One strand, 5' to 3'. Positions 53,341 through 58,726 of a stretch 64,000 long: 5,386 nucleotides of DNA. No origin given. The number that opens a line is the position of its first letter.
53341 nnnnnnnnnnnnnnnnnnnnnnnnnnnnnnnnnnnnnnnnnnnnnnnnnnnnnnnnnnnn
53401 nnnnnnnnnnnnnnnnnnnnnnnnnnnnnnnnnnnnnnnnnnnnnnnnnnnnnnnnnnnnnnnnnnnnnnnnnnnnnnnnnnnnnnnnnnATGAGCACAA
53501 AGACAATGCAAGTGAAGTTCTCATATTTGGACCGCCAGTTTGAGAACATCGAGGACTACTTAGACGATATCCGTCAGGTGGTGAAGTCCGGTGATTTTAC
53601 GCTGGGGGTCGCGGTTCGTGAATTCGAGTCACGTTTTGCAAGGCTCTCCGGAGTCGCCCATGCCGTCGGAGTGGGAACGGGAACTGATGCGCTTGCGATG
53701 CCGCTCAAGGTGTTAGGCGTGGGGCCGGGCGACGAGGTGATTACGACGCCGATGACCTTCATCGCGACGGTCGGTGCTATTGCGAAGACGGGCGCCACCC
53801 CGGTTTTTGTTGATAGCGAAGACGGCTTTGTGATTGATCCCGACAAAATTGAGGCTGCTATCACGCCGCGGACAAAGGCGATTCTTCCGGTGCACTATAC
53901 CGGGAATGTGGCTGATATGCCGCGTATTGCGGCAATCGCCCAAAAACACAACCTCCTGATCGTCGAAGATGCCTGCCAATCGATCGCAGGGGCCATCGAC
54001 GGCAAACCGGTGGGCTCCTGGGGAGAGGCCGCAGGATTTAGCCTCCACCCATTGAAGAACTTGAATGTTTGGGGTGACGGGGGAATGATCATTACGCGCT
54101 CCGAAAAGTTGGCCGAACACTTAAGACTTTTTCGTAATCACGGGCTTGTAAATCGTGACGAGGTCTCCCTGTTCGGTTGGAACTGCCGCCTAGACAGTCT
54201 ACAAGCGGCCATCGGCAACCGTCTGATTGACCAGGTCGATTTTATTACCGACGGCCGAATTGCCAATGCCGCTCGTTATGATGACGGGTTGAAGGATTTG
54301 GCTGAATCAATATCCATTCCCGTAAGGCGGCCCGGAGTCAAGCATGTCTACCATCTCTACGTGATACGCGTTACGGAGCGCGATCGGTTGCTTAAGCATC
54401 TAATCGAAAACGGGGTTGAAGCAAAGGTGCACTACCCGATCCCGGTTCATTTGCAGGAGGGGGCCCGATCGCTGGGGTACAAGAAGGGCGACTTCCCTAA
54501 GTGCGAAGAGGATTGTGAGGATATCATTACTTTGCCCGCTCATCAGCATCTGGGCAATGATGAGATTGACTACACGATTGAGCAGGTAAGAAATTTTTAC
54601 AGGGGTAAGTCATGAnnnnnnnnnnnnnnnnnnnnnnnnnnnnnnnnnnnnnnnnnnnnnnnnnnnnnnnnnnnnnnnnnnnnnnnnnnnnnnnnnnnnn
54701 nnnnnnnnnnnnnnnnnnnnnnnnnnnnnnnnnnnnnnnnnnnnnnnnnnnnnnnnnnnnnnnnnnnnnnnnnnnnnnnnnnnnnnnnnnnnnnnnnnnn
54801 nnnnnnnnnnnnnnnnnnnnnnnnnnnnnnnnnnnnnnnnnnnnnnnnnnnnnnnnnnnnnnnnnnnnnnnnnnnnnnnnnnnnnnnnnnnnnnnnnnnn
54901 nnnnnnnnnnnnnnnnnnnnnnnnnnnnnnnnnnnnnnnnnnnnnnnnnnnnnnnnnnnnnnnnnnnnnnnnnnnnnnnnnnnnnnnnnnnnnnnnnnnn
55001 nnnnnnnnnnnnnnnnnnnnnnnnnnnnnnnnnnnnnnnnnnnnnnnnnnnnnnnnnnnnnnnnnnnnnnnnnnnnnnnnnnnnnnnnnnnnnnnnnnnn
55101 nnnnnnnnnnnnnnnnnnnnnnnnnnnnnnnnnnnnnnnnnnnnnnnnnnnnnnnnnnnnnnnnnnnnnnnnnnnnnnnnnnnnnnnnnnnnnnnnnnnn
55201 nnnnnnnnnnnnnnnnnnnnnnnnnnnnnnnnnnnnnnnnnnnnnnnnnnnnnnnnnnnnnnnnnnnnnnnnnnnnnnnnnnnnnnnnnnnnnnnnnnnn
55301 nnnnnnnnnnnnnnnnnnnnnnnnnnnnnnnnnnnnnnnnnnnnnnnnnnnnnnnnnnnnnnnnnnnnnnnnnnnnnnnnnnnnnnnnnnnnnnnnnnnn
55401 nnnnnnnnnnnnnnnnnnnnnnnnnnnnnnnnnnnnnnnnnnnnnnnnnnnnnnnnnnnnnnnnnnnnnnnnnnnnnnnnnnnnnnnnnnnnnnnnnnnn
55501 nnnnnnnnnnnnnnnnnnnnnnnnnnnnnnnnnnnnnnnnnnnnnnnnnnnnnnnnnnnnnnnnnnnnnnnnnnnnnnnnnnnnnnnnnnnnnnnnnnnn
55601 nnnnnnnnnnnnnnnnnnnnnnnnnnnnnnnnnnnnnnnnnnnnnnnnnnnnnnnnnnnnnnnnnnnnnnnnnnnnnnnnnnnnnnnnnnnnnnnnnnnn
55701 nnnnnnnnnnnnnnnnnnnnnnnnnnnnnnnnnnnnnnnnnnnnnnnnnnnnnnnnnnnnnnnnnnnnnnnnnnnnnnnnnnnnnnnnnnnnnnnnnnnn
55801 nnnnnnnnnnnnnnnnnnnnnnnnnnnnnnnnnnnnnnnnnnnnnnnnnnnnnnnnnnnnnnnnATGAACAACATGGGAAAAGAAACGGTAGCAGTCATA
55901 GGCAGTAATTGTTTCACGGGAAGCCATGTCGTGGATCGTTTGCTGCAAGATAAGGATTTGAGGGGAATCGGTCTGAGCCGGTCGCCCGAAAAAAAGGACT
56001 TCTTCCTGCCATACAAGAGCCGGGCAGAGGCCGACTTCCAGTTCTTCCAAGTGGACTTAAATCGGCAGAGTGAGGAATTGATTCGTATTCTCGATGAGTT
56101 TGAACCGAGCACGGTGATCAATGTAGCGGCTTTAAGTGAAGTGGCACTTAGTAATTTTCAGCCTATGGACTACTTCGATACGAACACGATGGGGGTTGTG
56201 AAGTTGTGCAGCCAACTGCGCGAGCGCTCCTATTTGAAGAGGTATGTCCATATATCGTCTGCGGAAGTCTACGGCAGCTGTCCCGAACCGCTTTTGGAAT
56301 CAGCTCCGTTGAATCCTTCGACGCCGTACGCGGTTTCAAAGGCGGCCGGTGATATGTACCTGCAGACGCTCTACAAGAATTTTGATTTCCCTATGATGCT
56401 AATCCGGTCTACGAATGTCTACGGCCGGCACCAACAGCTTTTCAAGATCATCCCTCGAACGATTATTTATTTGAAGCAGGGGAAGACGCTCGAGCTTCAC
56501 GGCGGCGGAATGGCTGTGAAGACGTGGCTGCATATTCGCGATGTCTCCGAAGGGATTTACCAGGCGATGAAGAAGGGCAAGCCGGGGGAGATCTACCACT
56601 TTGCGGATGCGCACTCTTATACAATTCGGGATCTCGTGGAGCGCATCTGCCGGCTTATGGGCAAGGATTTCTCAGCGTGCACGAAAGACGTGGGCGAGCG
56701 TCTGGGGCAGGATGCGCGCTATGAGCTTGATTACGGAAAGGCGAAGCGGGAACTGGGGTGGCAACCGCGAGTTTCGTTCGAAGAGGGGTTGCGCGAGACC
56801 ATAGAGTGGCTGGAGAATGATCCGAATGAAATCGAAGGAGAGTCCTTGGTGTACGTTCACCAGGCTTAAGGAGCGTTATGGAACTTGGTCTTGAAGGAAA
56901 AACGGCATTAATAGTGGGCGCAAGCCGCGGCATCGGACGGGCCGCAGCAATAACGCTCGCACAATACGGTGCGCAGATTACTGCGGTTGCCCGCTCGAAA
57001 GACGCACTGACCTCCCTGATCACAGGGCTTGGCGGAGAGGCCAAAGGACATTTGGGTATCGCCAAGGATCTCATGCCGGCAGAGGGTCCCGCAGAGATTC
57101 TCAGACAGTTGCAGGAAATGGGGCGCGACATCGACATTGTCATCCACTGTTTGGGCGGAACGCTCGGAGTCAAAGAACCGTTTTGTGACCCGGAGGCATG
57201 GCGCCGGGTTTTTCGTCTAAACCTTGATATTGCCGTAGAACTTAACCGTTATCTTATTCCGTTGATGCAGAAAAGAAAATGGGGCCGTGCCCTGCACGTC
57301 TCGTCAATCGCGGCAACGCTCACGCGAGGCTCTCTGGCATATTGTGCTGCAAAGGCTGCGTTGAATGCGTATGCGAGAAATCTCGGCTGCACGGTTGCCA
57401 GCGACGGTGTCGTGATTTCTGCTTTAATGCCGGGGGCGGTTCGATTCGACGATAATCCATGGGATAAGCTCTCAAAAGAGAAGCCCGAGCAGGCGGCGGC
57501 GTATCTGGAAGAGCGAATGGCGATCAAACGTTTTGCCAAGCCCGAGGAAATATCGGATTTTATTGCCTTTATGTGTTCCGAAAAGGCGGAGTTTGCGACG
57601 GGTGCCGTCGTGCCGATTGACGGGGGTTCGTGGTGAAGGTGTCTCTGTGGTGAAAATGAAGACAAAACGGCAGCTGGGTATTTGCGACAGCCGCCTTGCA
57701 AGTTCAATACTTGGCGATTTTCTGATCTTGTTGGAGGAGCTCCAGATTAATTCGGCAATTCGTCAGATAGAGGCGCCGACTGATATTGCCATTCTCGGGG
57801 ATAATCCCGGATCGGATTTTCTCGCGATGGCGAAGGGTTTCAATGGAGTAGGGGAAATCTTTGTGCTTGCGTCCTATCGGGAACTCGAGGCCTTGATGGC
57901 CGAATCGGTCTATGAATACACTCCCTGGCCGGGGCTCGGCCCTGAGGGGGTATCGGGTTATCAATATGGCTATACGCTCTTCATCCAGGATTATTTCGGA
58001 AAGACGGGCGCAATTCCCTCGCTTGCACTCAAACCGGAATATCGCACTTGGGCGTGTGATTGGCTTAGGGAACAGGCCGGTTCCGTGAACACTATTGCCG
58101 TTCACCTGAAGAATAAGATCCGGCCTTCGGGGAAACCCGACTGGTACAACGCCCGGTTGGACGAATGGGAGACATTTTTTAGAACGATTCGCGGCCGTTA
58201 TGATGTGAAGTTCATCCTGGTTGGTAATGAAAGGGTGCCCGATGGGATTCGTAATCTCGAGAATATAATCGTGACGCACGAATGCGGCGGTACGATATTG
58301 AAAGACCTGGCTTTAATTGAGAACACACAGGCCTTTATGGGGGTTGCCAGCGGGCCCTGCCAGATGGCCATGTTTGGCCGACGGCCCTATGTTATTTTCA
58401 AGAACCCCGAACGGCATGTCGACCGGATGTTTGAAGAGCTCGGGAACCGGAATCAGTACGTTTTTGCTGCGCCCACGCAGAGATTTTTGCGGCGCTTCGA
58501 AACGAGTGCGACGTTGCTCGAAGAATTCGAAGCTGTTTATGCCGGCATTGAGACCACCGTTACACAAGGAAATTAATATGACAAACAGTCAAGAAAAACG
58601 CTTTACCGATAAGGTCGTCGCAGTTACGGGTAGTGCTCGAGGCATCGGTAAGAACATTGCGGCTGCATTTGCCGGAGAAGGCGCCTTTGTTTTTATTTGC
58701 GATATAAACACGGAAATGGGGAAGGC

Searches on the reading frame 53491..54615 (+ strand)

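Call 7: search_protein_families(library=pfam, proteins=[window:53491-54615:+], max_evalue=0.01)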
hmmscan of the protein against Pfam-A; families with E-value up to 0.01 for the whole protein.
window:53491-54615:+ (374 aa): 4 families
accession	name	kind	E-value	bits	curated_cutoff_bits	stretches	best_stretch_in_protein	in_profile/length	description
PF01041.23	DegT_DnrJ_EryC1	-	5.2e-108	361.9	19.8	1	21-367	5-360/360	DegT/DnrJ/EryC1/StrS aminotransferase family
PF00266.25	Aminotran_5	-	2e-08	34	21.5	1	41-166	44-181/371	Aminotransferase class-V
PF01053.26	Cys_Met_Meta_PP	-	1.2e-07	31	27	1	43-162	55-175/381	Cys/Met metabolism PLP-dependent enzyme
PF01212.27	Beta_elim_lyase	-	7.1e-05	22.7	27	1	41-162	33-170/288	Beta-eliminating lyase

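Call 65: search_protein_families(library=ncbifam, proteins=[window:53491-54615:+], max_evalue=1e-25)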
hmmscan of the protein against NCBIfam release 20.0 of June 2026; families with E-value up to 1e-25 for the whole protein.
window:53491-54615:+ (374 aa): 7 families
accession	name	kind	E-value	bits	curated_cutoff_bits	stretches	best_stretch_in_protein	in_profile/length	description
TIGR03588.1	PseC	equivalog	4.7e-76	256.2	423.5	1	22-368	12-378/380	UDP-4-amino-4,6-dideoxy-N-acetyl-beta-L-altrosamine transaminase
NF008687.0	PRK11706.1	equivalog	7.2e-61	206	375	1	42-370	33-374/375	dTDP-4-amino-4,6-dideoxygalactose transaminase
NF008658.2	PRK11658.1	equivalog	8.3e-61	205.7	631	1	23-368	16-375/379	UDP-4-amino-4-deoxy-L-arabinose aminotransferase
TIGR02379.1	ECA_wecE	subfamily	3.2e-54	184.2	434.85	1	43-370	34-375/376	dTDP-4-amino-4,6-dideoxy-D-glucose transaminase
TIGR04181.1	NHT_00031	hypoth_equivalog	8.6e-50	169.6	420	1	37-350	27-358/359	LegC family aminotransferase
TIGR04427.1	PLP_DesI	equivalog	1.1e-47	163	650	1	39-366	51-379/390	dTDP-4-dehydro-6-deoxyglucose aminotransferase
NF011936.0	PRK15407.1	equivalog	1.6e-42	145.7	423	1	36-218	61-251/440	lipopolysaccharide biosynthesis protein RfbH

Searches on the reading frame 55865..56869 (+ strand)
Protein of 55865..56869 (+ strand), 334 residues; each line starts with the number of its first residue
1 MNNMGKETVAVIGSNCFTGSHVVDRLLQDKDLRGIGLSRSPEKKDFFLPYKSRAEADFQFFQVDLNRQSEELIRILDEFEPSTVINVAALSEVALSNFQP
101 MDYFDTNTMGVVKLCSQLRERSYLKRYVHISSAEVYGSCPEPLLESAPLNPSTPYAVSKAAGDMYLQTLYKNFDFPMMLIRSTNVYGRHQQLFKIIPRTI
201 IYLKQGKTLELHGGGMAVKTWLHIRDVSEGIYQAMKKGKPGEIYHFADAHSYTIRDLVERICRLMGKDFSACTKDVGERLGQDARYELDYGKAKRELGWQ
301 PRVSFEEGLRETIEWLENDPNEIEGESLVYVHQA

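Call 7: search_protein_families(library=pfam, proteins=[window:55865-56869:+], max_evalue=0.01)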
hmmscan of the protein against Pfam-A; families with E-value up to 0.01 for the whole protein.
window:55865-56869:+ (334 aa): 7 families
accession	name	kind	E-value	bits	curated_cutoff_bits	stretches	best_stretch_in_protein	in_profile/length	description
PF16363.11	GDP_Man_Dehyd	-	9.5e-50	170.3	27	1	11-312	2-332/332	GDP-mannose 4,6 dehydratase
PF01370.27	Epimerase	-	8.7e-45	153.4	20.9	1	10-244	2-237/240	NAD dependent epimerase/dehydratase family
PF04321.23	RmlD_sub_bind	-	1.5e-12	47.6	27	1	10-314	4-283/287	RmlD substrate binding domain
PF02719.21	Polysacc_synt_2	-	3.4e-12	46.6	20.2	1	12-282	4-267/293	Polysaccharide biosynthesis protein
PF01073.25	3Beta_HSD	-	7.9e-08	32.1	22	1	10-234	1-228/280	3-beta hydroxysteroid dehydrogenase/isomerase family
PF07993.18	NAD_binding_4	-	9.1e-05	22.2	20.1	1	83-188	91-210/258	Male sterility protein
PF13460.12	NAD_binding_10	-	0.00045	20.6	27.2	1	13-168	1-133/184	NAD(P)H-binding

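Call 65: search_protein_families(library=ncbifam, proteins=[window:55865-56869:+], max_evalue=1e-25)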
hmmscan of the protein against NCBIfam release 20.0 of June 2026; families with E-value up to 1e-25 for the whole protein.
window:55865-56869:+ (334 aa): 5 families
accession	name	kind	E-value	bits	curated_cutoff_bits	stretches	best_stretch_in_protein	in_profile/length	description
TIGR01181.1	dTDP_gluc_dehyt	equivalog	8.4e-62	209.1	365.1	1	52-318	46-313/321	dTDP-glucose 4,6-dehydratase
NF007490.0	PRK10084.1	subfamily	2.2e-39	135.4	649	1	10-318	4-336/361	dTDP-glucose 4,6-dehydratase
NF007582.0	PRK10217.1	equivalog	3e-38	131.8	698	1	9-316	4-331/355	dTDP-glucose 4,6-dehydratase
TIGR01179.1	galE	equivalog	2.5e-34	118.6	262.3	1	9-321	2-330/332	UDP-glucose 4-epimerase GalE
TIGR04180.1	EDH_00030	hypoth_equivalog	3e-32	111.9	475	1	10-303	2-296/297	NAD-dependent 4,6-dehydratase LegB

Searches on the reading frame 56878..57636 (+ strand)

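Call 7: search_protein_families(library=pfam, proteins=[window:56878-57636:+], max_evalue=0.01)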
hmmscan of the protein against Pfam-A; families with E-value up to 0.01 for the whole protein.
window:56878-57636:+ (252 aa): 6 families
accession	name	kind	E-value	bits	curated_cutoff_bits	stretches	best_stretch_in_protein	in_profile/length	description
PF13561.12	adh_short_C2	-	1.3e-35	123.5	27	1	14-250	1-234/236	Enoyl-(Acyl carrier protein) reductase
PF00106.31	adh_short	-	1.7e-32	112.9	26.6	1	8-189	1-183/195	short chain dehydrogenase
PF08659.16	KR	-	1.3e-06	28.9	22.6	1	9-168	2-162/180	KR domain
PF02882.25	THF_DHG_CYH_C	-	0.0013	18.6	27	1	4-44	33-73/160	Tetrahydrofolate dehydrogenase/cyclohydrolase, NAD(P)-binding domain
PF12242.14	Eno-Rase_NADH_b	-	0.0023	18.1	23.4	1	7-35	40-67/79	NAD(P)H binding domain of trans-2-enoyl-CoA reductase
PF13460.12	NAD_binding_10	-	0.0042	17.4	27.2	0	14-147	1-102/184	NAD(P)H-binding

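Call 87: search_protein_families(library=ncbifam, proteins=[window:56878-57636:+], max_evalue=1e-20)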
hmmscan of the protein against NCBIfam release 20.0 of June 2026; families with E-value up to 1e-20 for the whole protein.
window:56878-57636:+ (252 aa): 86 families (the best 25 are shown)
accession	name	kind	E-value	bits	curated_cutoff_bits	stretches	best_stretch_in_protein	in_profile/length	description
NF005095.0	PRK06523.1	subfamily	1.2e-43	149.6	231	1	3-251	6-257/261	oxidoreductase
NF009466.0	PRK12826.1-2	subfamily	3.4e-40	138.1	222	1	8-251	4-244/248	3-oxoacyl-ACP reductase FabG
NF004791.0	PRK06138.1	equivalog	6e-40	137.1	312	1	5-251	3-249/252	SDR family oxidoreductase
NF006693.0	PRK09242.1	equivalog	9.9e-40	136.3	328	1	5-250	8-252/258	SDR family oxidoreductase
NF005559.1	PRK07231.1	subfamily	1.6e-37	129.3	215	1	5-251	2-247/249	glucose 1-dehydrogenase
NF052558.1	MBtsdlDhBudC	equivalog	6.2e-36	124.2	270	1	6-250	2-240/250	meso-2,3-butanediol dehydrogenase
NF005681.0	PRK07478.1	subfamily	3.4e-34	118.4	267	1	5-250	4-248/254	SDR family oxidoreductase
TIGR01830.1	3oxo_ACP_reduc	equivalog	4.6e-34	118.2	297.75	1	10-250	1-237/239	3-oxoacyl-[acyl-carrier-protein] reductase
NF004779.0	PRK06125.1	subfamily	7.9e-34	117.3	261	1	1-251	1-253/259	short-chain dehydrogenase/reductase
NF004778.0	PRK06124.1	equivalog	2.7e-33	115.4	303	1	4-250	8-251/256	SDR family oxidoreductase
NF004197.0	PRK05653.1-1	equivalog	6.4e-33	114.4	332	1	1-250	1-245/249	3-oxoacyl-ACP reductase FabG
NF006070.0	PRK08213.1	subfamily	2.7e-32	112.3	279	1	5-251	10-256/259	gluconate 5-dehydrogenase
NF005753.0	PRK07577.1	equivalog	3.7e-32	111.8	310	1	7-250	3-231/237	SDR family oxidoreductase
NF047420.2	EF_P_mod_YmfI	equivalog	6.3e-32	111.2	238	1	9-250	1-234/236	elongation factor P 5-aminopentanone reductase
NF004200.0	PRK05653.1-5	equivalog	6.7e-31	107.7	273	1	8-250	3-240/242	3-oxoacyl-ACP reductase FabG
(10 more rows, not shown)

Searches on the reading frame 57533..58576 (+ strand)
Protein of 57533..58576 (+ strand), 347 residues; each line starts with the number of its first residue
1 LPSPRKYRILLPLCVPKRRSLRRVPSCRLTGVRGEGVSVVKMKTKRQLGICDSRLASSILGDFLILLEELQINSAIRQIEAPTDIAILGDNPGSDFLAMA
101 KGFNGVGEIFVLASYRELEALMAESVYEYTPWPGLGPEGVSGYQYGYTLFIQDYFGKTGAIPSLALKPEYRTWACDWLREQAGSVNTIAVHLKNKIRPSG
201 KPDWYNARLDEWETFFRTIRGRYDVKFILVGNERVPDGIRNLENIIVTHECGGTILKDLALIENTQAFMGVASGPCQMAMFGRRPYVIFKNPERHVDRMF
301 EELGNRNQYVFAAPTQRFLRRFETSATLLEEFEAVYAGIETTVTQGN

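Call 7: search_protein_families(library=pfam, proteins=[window:57533-58576:+], max_evalue=0.01)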
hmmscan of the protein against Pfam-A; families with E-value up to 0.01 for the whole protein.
window:57533-58576:+ (347 aa): 0 families

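Call 8: search_protein_families(library=ncbifam, proteins=[window:57533-58576:+], max_evalue=0.01)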
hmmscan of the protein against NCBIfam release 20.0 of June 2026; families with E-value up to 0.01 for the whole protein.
window:57533-58576:+ (347 aa): 0 families

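Call 60: search_protein_families(library=pfam, proteins=[window:57533-58576:+], max_evalue=0.001)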
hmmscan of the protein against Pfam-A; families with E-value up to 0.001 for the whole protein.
window:57533-58576:+ (347 aa): 0 families

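Call 90: search_solved_structures(query=window:57602-58576:+, max_evalue=1)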
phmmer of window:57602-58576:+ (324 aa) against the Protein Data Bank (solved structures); distinct sequences matched with E-value up to 1: 9.
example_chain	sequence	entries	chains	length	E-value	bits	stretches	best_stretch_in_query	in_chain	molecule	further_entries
8oxv_C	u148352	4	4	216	0.18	14.2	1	151-188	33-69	Antibody Fab fragment light chain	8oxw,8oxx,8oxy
5hhv_L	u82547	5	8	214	0.33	13.3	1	133-189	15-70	CAT-2000 FAB light chain | CAT-2000 light chain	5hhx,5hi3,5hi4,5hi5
2vxs_L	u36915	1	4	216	0.33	13.3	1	133-189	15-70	FAB FRAGMENT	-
6was_L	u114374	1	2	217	0.37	13.2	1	153-188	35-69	GN1_PA8 Fab Light chain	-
6eom_A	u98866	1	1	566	0.48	12.8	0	105-165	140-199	MutT/NUDIX family protein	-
7kqe_L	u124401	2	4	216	0.69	12.3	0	133-189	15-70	Fab 3D11 light chain | Antibody Fab 3D11 light chain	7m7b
8r47_A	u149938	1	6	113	0.74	12.2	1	146-187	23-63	lambda 3 immunoglobulin light chain fragment, residues 4-116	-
7jva_L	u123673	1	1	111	0.91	11.9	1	133-189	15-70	S2A4 Fab light chain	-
1h4q_A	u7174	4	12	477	0.98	11.8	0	261-298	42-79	PROLYL-TRNA SYNTHETASE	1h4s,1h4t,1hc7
